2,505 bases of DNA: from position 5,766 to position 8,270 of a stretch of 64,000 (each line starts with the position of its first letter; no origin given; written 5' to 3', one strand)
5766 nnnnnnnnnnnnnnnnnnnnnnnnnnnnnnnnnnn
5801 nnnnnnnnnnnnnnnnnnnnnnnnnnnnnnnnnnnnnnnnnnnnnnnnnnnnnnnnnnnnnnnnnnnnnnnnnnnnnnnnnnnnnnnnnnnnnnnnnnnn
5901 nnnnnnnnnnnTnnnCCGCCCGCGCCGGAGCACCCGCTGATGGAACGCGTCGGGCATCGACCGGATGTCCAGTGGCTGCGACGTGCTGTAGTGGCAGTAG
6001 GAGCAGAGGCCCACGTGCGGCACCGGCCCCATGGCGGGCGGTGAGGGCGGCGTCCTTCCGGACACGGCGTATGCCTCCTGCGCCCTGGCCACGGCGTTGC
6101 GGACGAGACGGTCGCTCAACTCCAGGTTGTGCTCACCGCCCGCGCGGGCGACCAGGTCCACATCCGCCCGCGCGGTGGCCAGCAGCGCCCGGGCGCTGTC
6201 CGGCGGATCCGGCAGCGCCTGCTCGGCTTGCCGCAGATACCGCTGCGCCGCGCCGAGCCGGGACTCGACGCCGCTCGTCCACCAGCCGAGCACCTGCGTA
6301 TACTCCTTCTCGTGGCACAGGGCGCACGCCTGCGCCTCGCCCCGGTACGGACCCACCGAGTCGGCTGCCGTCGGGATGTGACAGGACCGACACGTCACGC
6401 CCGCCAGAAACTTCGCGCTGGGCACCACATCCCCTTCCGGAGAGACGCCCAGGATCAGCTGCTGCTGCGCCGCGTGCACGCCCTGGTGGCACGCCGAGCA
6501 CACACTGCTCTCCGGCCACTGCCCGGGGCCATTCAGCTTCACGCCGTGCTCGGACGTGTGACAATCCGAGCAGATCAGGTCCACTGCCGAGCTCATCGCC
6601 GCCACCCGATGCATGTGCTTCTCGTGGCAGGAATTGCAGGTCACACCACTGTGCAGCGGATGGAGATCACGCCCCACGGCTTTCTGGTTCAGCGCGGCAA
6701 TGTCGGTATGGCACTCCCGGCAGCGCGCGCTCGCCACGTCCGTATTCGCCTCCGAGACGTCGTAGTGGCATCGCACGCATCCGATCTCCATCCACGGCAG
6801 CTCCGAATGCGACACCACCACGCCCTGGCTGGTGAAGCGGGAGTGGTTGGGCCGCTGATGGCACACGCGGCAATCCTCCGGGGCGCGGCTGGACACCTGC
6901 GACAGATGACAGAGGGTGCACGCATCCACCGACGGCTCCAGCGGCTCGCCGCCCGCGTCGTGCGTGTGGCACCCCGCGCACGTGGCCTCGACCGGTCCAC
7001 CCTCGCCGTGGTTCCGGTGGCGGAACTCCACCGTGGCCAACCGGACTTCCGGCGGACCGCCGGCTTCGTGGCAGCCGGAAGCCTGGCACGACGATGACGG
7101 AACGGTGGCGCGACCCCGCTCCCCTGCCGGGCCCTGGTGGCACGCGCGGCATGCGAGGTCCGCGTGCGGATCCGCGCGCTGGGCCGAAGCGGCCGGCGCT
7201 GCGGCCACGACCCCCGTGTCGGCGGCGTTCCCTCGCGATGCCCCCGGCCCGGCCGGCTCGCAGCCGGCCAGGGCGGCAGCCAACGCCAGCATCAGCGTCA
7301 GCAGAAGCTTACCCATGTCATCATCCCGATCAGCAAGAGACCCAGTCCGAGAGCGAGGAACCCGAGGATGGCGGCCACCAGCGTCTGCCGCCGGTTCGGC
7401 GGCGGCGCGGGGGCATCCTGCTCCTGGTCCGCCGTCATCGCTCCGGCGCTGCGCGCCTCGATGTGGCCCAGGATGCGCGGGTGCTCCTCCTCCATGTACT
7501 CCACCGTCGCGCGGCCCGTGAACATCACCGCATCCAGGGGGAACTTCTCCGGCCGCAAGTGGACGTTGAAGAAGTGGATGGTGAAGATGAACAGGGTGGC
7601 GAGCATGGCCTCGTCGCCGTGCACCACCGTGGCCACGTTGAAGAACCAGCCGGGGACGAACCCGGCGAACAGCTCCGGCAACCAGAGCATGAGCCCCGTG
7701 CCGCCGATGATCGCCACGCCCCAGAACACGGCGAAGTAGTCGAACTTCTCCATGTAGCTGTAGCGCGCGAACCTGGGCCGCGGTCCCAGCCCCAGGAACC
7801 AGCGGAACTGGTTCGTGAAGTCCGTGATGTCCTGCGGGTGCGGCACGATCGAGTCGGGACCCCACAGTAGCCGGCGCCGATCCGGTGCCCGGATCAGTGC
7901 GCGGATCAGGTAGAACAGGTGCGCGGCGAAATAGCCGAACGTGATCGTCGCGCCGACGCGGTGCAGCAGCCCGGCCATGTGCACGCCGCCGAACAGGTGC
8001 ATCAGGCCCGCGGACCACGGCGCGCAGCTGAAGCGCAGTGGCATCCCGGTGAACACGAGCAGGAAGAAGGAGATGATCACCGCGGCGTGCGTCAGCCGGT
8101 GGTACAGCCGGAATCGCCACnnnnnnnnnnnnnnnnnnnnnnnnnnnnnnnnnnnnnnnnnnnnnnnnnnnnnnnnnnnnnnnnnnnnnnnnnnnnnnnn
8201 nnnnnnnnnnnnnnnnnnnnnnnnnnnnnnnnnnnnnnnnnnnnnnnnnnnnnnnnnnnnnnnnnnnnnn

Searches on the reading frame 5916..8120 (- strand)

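Call 47: search_protein_families(library=pfam, proteins=[window:5916-8120:-], max_evalue=0.001)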
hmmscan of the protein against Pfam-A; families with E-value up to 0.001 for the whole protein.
window:5916-8120:- (735 aa): 4 families
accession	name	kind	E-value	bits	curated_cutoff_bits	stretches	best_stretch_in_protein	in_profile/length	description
PF14537.11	Cytochrom_c3_2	-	5.6e-13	49.6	25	2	444-522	5-79/79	Cytochrome c3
PF14522.11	Cytochrome_C7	-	7e-13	48.6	24.8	1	539-604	14-67/67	Cytochrome c7 and related cytochrome c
PF02085.21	Cytochrom_CIII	-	8.6e-10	39.3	22.9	1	400-471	32-101/101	Class III cytochrome C family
PF22113.1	Mtrc-MtrF_II-IV_dom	-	1.8e-05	24.7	30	0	576-608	8-40/176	Outer membrane cytochrome MtrC/MtrF-like, domains II/IV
